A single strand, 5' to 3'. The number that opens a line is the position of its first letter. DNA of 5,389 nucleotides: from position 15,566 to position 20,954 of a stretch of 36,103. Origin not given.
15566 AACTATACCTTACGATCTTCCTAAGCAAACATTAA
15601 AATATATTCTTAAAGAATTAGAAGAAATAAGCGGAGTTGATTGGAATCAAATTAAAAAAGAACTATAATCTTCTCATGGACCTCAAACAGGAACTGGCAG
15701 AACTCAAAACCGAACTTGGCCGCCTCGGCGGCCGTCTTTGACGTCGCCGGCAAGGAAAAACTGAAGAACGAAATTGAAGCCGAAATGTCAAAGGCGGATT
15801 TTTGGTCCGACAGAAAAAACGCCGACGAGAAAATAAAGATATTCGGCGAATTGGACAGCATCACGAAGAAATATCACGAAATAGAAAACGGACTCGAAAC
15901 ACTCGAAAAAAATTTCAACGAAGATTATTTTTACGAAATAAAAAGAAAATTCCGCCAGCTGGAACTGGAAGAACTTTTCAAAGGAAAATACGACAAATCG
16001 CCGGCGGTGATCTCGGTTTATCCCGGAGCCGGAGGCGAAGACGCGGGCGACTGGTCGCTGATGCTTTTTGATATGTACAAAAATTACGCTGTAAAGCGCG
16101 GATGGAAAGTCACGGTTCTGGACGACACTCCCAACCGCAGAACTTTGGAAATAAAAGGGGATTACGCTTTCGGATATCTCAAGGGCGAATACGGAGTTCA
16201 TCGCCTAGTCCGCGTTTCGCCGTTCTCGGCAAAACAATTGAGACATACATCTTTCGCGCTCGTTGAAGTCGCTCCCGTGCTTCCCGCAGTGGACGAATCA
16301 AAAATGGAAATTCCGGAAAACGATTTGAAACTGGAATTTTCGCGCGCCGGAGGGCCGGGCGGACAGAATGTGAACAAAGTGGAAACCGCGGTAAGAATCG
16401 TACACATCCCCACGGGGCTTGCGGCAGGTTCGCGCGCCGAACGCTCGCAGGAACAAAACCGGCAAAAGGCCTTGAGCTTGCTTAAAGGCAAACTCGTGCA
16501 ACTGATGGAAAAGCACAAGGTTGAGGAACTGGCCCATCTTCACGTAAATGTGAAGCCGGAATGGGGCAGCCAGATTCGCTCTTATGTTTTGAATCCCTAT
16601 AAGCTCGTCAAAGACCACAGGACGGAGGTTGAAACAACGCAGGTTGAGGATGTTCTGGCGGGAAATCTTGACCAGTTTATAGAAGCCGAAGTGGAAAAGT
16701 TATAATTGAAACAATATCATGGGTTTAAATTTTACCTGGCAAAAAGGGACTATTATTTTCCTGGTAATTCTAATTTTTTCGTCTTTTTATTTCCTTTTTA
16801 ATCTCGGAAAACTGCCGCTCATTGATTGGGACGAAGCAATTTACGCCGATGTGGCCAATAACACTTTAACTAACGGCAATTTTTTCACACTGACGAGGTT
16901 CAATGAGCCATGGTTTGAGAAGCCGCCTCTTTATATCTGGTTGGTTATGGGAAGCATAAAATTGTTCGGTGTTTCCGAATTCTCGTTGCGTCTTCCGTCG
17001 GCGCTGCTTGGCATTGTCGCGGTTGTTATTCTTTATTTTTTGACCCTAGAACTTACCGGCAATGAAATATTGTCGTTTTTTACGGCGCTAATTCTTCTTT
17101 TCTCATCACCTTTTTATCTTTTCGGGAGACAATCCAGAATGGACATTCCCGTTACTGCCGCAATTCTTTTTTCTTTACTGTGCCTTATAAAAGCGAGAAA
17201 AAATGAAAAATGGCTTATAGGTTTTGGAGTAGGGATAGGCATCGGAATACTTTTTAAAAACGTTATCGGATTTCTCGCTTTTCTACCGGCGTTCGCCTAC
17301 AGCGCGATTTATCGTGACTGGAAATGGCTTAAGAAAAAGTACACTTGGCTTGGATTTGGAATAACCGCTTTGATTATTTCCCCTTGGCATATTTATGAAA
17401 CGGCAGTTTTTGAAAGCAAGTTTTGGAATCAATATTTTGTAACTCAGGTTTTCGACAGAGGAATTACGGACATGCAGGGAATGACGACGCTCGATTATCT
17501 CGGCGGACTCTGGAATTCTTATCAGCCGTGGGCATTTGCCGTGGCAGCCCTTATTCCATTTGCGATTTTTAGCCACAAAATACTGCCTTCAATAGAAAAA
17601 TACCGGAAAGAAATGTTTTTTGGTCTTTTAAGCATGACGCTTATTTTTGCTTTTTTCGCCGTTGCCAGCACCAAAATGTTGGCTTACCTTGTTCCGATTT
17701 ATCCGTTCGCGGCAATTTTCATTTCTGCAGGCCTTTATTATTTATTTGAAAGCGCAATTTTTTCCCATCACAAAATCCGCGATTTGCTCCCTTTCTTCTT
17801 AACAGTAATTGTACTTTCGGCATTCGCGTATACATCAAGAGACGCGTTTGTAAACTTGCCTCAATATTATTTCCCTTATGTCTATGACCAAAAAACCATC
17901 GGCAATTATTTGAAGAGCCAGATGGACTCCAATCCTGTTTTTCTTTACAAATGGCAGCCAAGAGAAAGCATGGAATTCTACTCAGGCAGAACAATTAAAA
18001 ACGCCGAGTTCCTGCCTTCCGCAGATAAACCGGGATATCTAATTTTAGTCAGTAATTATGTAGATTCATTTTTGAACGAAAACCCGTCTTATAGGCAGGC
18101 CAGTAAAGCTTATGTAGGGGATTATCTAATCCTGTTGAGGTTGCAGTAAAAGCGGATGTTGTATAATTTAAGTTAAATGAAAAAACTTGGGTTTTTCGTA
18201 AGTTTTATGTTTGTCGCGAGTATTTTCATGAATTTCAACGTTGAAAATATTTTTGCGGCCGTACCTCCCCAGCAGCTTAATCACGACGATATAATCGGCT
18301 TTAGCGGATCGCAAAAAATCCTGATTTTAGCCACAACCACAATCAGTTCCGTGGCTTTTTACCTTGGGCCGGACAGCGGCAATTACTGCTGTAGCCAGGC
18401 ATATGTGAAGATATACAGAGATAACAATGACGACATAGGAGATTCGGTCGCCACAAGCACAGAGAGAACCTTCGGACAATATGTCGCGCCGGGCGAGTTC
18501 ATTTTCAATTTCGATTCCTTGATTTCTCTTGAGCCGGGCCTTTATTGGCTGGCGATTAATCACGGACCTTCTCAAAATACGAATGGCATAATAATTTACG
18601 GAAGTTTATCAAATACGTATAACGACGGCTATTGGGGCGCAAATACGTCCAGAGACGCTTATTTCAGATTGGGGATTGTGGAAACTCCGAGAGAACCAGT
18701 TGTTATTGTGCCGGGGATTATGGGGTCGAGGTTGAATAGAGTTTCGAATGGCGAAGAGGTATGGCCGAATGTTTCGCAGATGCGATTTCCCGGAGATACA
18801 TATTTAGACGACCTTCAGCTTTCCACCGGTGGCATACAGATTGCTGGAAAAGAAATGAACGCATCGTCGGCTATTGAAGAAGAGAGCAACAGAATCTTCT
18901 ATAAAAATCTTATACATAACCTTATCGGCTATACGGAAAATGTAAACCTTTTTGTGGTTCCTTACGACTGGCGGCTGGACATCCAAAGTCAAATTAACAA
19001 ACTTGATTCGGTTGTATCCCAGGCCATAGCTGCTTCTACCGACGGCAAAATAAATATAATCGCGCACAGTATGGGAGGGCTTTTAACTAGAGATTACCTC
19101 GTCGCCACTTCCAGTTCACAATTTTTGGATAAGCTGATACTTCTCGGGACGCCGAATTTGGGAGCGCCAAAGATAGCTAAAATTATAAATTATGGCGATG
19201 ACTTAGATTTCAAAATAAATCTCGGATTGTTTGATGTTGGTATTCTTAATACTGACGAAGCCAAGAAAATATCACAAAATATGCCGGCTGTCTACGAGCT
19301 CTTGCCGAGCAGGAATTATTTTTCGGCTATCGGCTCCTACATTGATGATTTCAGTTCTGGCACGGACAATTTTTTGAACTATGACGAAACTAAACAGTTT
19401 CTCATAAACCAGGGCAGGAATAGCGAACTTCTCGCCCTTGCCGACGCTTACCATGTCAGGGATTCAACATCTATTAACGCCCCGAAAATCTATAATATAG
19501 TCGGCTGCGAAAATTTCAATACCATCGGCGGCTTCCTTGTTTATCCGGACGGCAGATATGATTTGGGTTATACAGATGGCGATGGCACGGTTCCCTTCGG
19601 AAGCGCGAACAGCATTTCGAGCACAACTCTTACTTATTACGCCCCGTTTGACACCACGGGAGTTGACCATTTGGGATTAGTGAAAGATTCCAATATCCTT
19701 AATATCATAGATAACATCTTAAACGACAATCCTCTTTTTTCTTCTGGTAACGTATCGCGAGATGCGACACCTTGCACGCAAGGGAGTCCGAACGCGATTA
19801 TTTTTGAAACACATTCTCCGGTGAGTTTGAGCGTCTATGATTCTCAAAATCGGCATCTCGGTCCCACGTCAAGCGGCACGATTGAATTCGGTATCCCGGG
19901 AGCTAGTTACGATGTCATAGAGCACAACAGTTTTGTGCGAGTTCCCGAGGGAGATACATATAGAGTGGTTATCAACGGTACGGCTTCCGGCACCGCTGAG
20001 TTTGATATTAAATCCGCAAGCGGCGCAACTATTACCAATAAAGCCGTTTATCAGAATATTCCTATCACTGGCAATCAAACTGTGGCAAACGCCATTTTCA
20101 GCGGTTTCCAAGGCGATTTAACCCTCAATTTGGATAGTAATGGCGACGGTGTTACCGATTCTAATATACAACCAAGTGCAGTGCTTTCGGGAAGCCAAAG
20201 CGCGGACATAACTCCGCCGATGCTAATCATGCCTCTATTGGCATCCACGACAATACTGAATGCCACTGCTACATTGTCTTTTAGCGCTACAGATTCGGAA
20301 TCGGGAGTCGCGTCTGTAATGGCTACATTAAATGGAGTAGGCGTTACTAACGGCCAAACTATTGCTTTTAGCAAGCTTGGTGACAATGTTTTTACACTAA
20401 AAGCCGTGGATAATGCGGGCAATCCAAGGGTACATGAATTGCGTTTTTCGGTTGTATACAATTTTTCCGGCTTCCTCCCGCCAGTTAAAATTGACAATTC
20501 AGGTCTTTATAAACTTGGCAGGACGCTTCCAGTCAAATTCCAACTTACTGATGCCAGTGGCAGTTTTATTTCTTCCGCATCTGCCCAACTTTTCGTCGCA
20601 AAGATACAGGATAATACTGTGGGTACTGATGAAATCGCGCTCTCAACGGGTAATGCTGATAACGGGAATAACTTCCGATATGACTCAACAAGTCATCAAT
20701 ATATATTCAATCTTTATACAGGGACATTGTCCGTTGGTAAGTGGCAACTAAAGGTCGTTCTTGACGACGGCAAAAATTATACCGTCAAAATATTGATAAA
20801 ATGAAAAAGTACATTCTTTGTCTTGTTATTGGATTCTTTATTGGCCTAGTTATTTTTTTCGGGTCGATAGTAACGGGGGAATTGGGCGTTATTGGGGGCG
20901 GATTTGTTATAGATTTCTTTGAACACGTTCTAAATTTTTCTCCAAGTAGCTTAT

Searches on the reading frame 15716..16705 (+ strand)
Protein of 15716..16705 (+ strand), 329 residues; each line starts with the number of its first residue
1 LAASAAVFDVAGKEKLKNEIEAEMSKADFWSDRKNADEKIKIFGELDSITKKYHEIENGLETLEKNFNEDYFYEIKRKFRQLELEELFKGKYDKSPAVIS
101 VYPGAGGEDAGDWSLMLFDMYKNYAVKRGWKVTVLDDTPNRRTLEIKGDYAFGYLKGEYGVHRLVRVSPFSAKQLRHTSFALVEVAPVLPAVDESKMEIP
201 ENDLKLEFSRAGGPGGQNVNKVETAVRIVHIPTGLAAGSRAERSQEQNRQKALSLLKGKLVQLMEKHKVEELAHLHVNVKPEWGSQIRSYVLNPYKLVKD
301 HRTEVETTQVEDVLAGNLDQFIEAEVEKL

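Call 42: search_protein_families(library=pfam, proteins=[window:15716-16705:+])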
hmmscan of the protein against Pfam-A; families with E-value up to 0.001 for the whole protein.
window:15716-16705:+ (329 aa): 2 families
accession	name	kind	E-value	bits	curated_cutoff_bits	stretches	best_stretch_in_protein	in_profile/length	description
PF03462.23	PCRF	-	1.1e-38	133.5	24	1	18-183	6-194/194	PCRF domain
PF00472.26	RF-1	-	2.3e-33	115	35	1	194-302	2-116/116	RF-1 domain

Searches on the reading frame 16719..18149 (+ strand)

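Call 42: search_protein_families(library=pfam, proteins=[window:16719-18149:+])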
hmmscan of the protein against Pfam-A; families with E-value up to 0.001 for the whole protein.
window:16719-18149:+ (476 aa): 2 families
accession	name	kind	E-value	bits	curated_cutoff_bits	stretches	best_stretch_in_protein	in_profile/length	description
PF13231.12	PMT_2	-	1.6e-26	93.8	26.1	1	68-226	2-160/160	Dolichyl-phosphate-mannose-protein mannosyltransferase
PF02366.24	PMT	-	2.9e-20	73.3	22.7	1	19-236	5-242/245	Dolichyl-phosphate-mannose-protein mannosyltransferase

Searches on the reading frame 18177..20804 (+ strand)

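Call 42: search_protein_families(library=pfam, proteins=[window:18177-20804:+])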
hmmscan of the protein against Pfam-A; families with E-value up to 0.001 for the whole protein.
window:18177-20804:+ (875 aa): 1 family
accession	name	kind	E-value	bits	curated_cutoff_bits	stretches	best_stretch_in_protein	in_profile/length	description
PF02450.21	LCAT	-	4.4e-20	72.7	21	1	241-402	68-231/392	Lecithin:cholesterol acyltransferase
